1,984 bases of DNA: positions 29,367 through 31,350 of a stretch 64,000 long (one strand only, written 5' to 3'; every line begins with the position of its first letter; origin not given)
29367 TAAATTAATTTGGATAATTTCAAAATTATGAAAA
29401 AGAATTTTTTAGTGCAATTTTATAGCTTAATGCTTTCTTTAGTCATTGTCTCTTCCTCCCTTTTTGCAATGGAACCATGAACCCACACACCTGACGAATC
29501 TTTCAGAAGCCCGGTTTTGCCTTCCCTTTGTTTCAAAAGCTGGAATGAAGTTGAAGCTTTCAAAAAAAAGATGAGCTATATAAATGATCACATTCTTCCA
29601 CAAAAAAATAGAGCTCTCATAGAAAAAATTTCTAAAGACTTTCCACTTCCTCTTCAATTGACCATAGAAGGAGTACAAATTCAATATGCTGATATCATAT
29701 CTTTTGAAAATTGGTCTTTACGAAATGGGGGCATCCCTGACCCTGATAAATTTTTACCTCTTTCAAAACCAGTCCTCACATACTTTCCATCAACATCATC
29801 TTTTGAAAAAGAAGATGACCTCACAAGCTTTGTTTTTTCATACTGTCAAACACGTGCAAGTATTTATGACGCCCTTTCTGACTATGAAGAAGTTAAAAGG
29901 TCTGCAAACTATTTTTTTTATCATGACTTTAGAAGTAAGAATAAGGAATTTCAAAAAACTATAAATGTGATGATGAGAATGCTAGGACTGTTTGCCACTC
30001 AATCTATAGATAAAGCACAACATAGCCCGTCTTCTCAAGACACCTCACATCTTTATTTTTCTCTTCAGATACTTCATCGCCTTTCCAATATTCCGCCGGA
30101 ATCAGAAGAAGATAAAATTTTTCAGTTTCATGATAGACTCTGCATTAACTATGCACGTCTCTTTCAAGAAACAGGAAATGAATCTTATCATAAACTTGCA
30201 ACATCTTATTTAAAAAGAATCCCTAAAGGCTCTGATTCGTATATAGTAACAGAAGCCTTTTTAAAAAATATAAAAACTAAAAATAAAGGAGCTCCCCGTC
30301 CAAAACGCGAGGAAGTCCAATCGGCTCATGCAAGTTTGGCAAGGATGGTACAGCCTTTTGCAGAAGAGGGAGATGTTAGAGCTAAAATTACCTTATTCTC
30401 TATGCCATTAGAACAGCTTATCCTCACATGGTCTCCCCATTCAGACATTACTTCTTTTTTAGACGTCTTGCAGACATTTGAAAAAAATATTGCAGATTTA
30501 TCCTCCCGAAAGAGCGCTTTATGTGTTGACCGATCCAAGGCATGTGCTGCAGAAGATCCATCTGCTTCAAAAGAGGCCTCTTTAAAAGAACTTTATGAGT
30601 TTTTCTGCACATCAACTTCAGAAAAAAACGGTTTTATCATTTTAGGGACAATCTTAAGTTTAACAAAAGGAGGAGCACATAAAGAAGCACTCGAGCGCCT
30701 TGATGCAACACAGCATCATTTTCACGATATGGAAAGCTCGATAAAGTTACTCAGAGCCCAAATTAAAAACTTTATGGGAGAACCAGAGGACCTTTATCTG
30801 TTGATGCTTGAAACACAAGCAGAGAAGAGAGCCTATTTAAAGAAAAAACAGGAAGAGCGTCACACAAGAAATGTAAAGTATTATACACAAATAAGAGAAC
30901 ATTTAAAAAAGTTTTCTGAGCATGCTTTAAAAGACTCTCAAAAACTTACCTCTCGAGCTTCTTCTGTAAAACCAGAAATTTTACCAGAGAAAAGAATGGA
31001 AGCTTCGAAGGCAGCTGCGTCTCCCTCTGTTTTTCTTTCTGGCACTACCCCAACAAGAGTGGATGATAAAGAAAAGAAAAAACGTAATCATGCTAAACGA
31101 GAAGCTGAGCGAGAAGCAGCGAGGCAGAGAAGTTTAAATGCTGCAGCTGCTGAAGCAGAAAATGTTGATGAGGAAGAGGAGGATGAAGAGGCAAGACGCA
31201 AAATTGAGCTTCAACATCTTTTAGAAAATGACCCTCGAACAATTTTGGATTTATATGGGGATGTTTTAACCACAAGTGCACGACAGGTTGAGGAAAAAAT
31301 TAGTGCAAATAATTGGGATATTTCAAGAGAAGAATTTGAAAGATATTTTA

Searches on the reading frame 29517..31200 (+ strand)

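Call 57: search_protein_families(library=pfam, proteins=[window:29517-31200:+], max_evalue=1)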
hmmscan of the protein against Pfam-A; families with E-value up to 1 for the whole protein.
window:29517-31200:+ (561 aa): 2 families
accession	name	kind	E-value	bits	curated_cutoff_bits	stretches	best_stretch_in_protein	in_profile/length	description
PF20669.3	Exo70_N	-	0.0096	16.6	23.9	1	289-338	7-52/83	Exocyst complex component Exo70 N-terminal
PF13419.12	HAD_2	-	0.25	11.9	23.8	1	397-471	19-96/178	Haloacid dehalogenase-like hydrolase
